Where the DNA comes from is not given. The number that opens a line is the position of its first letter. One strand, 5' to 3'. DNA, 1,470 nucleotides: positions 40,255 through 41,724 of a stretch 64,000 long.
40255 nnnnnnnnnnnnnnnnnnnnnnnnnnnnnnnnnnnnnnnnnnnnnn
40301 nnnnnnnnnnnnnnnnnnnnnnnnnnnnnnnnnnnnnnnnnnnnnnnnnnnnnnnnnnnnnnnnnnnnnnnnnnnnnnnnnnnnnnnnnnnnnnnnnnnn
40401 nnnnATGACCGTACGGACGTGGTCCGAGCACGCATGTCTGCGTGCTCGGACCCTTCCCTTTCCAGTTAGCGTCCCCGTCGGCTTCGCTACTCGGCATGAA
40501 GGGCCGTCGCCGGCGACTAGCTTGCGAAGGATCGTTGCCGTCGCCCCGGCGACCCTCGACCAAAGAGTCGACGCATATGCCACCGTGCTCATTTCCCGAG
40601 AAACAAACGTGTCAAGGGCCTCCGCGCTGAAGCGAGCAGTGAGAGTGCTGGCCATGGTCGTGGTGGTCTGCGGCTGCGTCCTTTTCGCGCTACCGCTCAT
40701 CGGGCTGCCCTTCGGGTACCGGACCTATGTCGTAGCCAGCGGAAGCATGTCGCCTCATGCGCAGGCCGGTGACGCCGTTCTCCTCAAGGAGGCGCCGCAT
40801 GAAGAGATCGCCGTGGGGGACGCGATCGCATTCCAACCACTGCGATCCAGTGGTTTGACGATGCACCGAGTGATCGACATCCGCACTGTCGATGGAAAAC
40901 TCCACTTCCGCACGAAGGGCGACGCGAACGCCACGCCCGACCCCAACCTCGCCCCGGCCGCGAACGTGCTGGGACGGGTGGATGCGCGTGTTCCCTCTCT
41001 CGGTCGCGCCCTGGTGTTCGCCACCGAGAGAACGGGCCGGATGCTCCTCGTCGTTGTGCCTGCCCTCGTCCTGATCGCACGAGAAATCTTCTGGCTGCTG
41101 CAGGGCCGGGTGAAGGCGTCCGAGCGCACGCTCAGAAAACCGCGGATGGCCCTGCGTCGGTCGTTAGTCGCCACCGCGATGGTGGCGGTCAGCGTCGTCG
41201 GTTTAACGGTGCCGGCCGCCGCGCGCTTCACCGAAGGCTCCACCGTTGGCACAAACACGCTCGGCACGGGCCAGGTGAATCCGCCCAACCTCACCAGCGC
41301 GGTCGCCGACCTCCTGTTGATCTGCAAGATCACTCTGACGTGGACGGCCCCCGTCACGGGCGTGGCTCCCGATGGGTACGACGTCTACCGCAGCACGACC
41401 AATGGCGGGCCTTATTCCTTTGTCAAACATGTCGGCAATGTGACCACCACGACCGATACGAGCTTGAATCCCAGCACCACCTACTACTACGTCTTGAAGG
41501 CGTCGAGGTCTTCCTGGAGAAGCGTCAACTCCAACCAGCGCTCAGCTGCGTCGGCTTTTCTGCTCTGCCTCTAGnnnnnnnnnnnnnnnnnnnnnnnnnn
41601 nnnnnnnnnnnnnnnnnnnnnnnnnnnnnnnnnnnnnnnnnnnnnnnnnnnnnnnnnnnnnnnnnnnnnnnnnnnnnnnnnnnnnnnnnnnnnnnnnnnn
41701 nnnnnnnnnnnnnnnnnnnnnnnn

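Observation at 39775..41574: TasA-like fibre subunit followed by a SipW-type signal peptidase fused in frame to what looks like its own substrate (second SipW-class signal peptide plus FN3 domain)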

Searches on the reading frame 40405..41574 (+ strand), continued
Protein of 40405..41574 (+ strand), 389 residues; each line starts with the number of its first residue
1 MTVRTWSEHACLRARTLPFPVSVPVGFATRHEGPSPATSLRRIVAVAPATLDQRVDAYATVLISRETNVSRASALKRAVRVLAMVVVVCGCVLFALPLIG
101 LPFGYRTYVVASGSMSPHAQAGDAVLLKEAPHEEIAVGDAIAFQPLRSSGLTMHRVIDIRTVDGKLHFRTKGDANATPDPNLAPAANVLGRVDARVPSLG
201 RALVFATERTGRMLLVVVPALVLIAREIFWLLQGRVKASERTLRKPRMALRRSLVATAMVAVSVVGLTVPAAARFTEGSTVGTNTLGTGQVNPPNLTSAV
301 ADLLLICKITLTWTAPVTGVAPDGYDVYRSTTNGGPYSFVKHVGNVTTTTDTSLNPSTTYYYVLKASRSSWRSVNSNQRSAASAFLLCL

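Call 38: predict_structure(alignment_id=A1)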
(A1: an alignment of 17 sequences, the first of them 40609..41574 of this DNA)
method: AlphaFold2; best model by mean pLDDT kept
length: 321 residues; sequences in the alignment: 17
mean_pLDDT: 75.3   pTM: 0.51
mean pLDDT of the five models: 75.3, 74.9, 74.6, 71.8, 67.4
residues with pLDDT >= 90: 57; 70-90: 174; 50-70: 62; < 50: 28
segments of 3 or more residues with pLDDT < 50: 173-177, 200-221
pLDDT, mean of each block of 10 residues (from residue 1): 76 79 73 81 68 81 87 80 82 82 76 82 87 73 73 77 68 51 63 55 31 30 78 81 87 83 92 93 90 92 81 81 60
secondary structure, 60 per line:
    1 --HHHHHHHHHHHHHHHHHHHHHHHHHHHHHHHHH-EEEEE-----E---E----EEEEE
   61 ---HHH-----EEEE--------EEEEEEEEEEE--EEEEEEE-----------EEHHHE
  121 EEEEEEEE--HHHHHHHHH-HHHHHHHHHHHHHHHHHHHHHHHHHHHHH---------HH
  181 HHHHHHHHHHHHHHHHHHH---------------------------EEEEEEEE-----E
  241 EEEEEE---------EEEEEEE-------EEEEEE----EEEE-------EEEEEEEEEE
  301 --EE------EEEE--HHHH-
elements in order: H3-35 E37-41 E56-60 E72-75 E84-94 E97-103 E120-128 H131-139 H141-169 H179-199 E227-234 E240-246 E256-262 E270-275 E280-283 E291-300 E311-314 H317-320

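Call 43: fold_search(model_id=the predicted structure, library=pdb)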
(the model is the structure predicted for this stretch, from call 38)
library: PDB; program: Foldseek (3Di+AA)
matches with E <= 10: 1866; with E <= 0.001: 338
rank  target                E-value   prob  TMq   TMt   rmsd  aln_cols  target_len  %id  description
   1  1cn4_A                1.5e-06  1.00  0.25  0.35  16.9       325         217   11  ERYTHROPOIETIN COMPLEXED WITH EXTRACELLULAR DOMAINS OF ERYTHROPOIETIN RECEPTOR (released 1999-08-11)
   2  3mpc_A                3.1e-06  1.00  0.25  0.79   2.4        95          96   33  The crystal structure of a Fn3-like protein from Clostridium thermocellum (released 2010-08-11)
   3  9eza_D                3.6e-06  1.00  0.26  0.40   2.7       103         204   22  Interleukin-31 Receptor D1D2 in complex with Nemolizumab derived scFv (released 2025-07-16)
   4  6pol_A                3.8e-06  1.00  0.25  0.72   3.5        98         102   24  Crystal structure of the human NELL1 EGF1-3-Robo3 FN1 complex (released 2020-05-06)
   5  6pol_C                4.5e-06  1.00  0.25  0.73   3.6        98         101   24  Crystal structure of the human NELL1 EGF1-3-Robo3 FN1 complex (released 2020-05-06)
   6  1wk0_MODEL_1_A        4.5e-06  1.00  0.25  0.54   3.0       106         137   24  Solution structure of Fibronectin type III domain derived from human KIAA0970 protein (released 2004-11-29)
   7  2db8_MODEL_1_A        5.1e-06  1.00  0.22  0.59   4.7        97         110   26  Solution structures of the fn3 domain of human Tripartite motif protein 9 (released 2006-06-15)
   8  5g56                  5.4e-06  1.00  0.25  0.11   1.9        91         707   35  THE TETRA-MODULAR CELLULOSOMAL ARABINOXYLANASE CtXyl5A STRUCTURE AS REVEALED BY X-RAY CRYSTALLOGRAPHY (released 2016-06-29)
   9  6pol_E                6.0e-06  1.00  0.25  0.73   3.3        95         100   24  Crystal structure of the human NELL1 EGF1-3-Robo3 FN1 complex (released 2020-05-06)
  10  6moe_D                7.2e-06  1.00  0.26  0.36  14.2       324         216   11  Monomeric DARPin E2 complex with EpoR (released 2019-06-05)
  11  4bq7_A                9.5e-06  1.00  0.27  0.42   2.1        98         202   22  Crystal structure of the RGMB-Neo1 complex form 2 (released 2013-06-12)
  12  2jix_C                9.5e-06  1.00  0.28  0.41  13.1       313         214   12  Crystal structure of ABT-007 FAB fragment with the soluble domain of EPO receptor (released 2007-07-10)
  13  4y5v_F                9.5e-06  1.00  0.26  0.39  15.1       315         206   10  Diabody 305 complex with EpoR (released 2015-04-29)
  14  4bq6_A                1.1e-05  1.00  0.27  0.42   2.1        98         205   22  Crystal structure of the RGMB-NEO1 complex form 1 (released 2013-06-12)
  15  9eza_B                1.1e-05  1.00  0.26  0.41   2.6       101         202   22  Interleukin-31 Receptor D1D2 in complex with Nemolizumab derived scFv (released 2025-07-16)
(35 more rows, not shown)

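Call 50: find_related_loci(query=A5, collection=genome_contigs, flank=3000)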
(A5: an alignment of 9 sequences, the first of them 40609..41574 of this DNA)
Query A5 (321 aa) in genome_contigs; peptide patterns used: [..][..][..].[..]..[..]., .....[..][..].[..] (x = any residue, [..] = any of these).
360 stretches matched a pattern; 317 encode a relative of the query (tblastn E <= 1e-3); the best 80 are kept; 80 distinct loci.
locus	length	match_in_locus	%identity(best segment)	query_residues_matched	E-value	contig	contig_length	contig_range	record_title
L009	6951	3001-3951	82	5-321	4e-171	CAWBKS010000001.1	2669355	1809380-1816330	MAG: uncultured Actinomycetes bacterium isolate MFD09212.bin.2.201 genome assembly, contig: contig_17128, whole genome s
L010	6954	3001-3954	59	5-321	4e-107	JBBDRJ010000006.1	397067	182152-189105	MAG: Actinomycetota bacterium isolate LejiaC_65_31 Lejia_C_19_length_397067_cov_18, whole genome shotgun sequence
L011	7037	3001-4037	47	6-321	6e-34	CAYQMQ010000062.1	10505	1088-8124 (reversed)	MAG TPA_asm: uncultured Actinomycetota bacterium isolate binchicken_co207_54 genome assembly, contig: NODE_7293_length_1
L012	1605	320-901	42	35-221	4e-34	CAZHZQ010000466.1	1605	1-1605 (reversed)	MAG TPA_asm: uncultured Actinomycetota bacterium isolate SRP284430_co1_156 genome assembly, contig: NODE_105877_length_1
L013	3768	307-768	41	5-160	5e-31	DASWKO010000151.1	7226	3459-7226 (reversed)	MAG TPA_asm: Nitriliruptorales bacterium isolate SMAG_U2924 k141_2041362, whole genome shotgun sequence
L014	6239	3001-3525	41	3-174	1e-30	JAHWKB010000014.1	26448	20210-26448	MAG: Actinomycetota bacterium isolate 0712_bin14 NODE_94_length_26448_cov_24.532035, whole genome shotgun sequence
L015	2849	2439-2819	45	35-160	5e-30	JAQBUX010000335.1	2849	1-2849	MAG: Chloroflexota bacterium isolate casp150-mb.164 NODE_79729_length_2849_cov_0.105455, whole genome shotgun sequence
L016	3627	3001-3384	41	36-164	3e-29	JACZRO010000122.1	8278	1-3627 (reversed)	MAG: Chloroflexota bacterium isolate B102T1L10 B102T1L10_NODE14926, whole genome shotgun sequence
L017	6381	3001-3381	44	35-160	2e-29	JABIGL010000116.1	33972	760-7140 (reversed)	MAG: Chloroflexi bacterium isolate SI053_bin43 k141_1538407, whole genome shotgun sequence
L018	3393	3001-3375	41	35-159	6e-29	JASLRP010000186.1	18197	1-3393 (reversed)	MAG: SAR202 cluster bacterium isolate Arabian12_MAG_33 c_000000723996, whole genome shotgun sequence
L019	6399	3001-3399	47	2-137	1e-27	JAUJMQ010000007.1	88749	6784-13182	MAG: Egibacteraceae bacterium isolate YX1bin3 opera_contig_394, whole genome shotgun sequence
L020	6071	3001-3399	43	35-167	1e-27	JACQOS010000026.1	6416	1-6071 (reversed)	MAG: Chloroflexi bacterium isolate NC_groundwater_1287_Ag_S-0.2um_66_61 S_p2_S4_coassembly_k141_478127, whole genome sho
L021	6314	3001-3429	42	38-180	3e-27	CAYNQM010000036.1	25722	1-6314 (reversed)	MAG TPA_asm: uncultured Haladaptatus sp. isolate SRP304980_co2_286 genome assembly, contig: NODE_744_length_25722_cov_11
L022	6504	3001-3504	39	9-176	3e-27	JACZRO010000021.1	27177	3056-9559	MAG: Chloroflexota bacterium isolate B102T1L10 B102T1L10_NODE2202, whole genome shotgun sequence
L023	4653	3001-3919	54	30-321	5e-27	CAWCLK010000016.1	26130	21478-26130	MAG: uncultured bacterium isolate MFD01721.bin.2.199 genome assembly, contig: contig_23505, whole genome shotgun sequenc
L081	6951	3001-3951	26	7-308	3e-18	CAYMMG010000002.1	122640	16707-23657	MAG TPA_asm: uncultured Burkholderiales bacterium isolate SRP173033_co1_222 genome assembly, contig: NODE_184_length_122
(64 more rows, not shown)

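Call 64: search_protein_families(library=pfam, proteins=[L081:2920-5022:+, P0069, P0053], max_evalue=0.01)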
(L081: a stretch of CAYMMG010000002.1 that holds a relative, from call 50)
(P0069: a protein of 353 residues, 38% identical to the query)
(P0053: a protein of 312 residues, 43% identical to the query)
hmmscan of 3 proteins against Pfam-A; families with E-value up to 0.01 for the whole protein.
L081:2920-5022:+ (700 aa): 5 families
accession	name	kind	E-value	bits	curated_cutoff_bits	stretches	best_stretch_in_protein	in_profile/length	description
PF01436.27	NHL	-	9.5e-27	92.1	20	4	550-575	2-27/28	NHL repeat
PF25021.1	TEN_NHL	-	4.3e-17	62.6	27.1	1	368-419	130-178/357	Teneurin NHL domain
PF10502.14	Peptidase_S26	-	2.8e-05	24.6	22.9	1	41-111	5-77/168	Signal peptidase, peptidase S26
PF06739.17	SBBP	-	3.5e-05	24.1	20.5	0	382-396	15-29/38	Beta-propeller repeat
PF08450.18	SGL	-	0.00031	20.9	26.3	0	380-432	184-237/246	SMP-30/Gluconolactonase/LRE-like region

P0069 (353 aa): 0 families

P0053 (312 aa): 0 families

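Call 65: search_protein_representatives(alignment_id=A1)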
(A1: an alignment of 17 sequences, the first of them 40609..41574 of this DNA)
Query: 17 sequences, 335 profile positions. Proteins with E-value up to 0.001 (for the whole library): 86461; up to 1e-10: 37438; up to 1e-30: 3398. The best 150 are listed.
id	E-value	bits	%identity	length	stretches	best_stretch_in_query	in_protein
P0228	4.7e-291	979.4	-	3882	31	239-330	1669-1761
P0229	2.3e-273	921.2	-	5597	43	225-331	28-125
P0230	3.4e-250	845.0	-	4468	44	239-330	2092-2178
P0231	3.9e-219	742.9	-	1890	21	225-331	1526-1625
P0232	1.9e-201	684.8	-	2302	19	239-332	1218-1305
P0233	1.4e-195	665.5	-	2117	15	240-332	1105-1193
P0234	4.2e-191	650.8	-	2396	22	245-330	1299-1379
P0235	1.3e-183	626.1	-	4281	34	230-332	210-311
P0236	2.3e-182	622.1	-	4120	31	228-331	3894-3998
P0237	6.5e-180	614.0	-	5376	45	242-332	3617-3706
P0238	1.9e-178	609.2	-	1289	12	240-332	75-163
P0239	4.5e-174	594.8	-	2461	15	239-333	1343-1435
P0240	2.9e-169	579.0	-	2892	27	246-330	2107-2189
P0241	3.6e-168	575.4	-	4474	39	241-331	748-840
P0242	1.5e-148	510.9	-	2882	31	239-331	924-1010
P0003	5.9e-145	499.1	-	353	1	13-335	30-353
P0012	7.1e-117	406.8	-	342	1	6-335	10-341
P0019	1.9e-97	342.9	-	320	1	18-329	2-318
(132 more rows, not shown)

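Call 67: list_cluster_members(proteins=[P0001, P0108, P0002])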
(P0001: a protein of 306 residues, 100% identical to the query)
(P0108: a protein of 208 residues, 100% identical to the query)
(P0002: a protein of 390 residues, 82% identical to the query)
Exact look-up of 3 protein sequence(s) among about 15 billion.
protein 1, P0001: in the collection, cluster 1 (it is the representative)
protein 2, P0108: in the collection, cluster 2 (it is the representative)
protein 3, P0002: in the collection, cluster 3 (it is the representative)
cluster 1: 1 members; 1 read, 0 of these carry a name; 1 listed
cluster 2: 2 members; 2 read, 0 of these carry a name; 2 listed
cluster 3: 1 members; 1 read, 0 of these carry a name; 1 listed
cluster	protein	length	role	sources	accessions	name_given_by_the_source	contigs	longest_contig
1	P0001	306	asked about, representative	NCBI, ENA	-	-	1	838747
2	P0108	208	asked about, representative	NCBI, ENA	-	-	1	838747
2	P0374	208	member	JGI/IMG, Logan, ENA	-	-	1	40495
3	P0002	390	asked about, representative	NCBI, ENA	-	-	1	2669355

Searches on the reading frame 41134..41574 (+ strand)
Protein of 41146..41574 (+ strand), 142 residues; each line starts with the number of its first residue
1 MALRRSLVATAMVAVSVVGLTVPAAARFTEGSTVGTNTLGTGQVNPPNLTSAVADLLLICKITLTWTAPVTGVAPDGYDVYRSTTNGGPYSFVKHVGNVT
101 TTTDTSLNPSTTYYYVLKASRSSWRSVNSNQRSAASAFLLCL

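Call 3: search_protein_families(library=pfam, proteins=[window:41146-41574:+], max_evalue=1)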
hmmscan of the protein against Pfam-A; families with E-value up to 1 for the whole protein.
window:41146-41574:+ (142 aa): 2 families
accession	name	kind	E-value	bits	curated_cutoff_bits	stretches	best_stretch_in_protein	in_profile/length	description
PF00041.27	fn3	-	0.00015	22.3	25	1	62-122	16-71/84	Fibronectin type III domain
PF16656.11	Pur_ac_phosph_N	-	0.05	14.6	30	1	90-127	55-88/93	Purple acid Phosphatase, N-terminal domain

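Call 4: search_protein_families(library=ncbifam, proteins=[window:41146-41574:+], max_evalue=1)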
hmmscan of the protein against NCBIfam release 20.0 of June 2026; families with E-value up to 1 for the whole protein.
window:41146-41574:+ (142 aa): 3 families
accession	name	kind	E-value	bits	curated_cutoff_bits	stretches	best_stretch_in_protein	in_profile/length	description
NF041611.1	exoglucan_CbhB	equivalog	7.1e-06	24.3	1950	1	29-123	694-776/997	exoglucanase CbhB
NF052428.1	DNABindDRA0282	PfamEq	0.0023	16.6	800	1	62-102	216-256/502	DRA0282 family DNA-binding protein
NF041022.1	rodlin_AB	equivalog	0.23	11.4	75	1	7-39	4-37/134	rodlin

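Call 37: search_protein_families(library=ncbifam, alignment_id=A4, max_evalue=10)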
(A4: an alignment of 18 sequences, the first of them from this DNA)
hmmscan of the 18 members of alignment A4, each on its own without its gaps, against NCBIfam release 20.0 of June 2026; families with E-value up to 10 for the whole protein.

A. member 1, seq(146 aa): 3 families
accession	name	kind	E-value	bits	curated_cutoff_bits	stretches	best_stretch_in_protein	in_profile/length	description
NF041611.1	exoglucan_CbhB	equivalog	2.2e-06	26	1950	1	32-127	693-776/997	exoglucanase CbhB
NF052428.1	DNABindDRA0282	PfamEq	0.0025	16.5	800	1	66-106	216-256/502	DRA0282 family DNA-binding protein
NF041022.1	rodlin_AB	equivalog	0.29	11.1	75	1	11-43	4-37/134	rodlin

B. families by the number of members that match (of 18 scanned): 6 families
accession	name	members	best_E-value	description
NF041611.1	exoglucan_CbhB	8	2.2e-06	exoglucanase CbhB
NF052428.1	DNABindDRA0282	7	0.00071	DRA0282 family DNA-binding protein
TIGR04088.1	cognate_SipW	2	0.0091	SipW-dependent-type signal peptide-containing protein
NF041539.1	choice_anch_R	2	0.13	choice-of-anchor R domain-containing protein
NF047414.1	BRANT_His_rich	1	0.12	His-rich protein BRANT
NF041022.1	rodlin_AB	1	0.29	rodlin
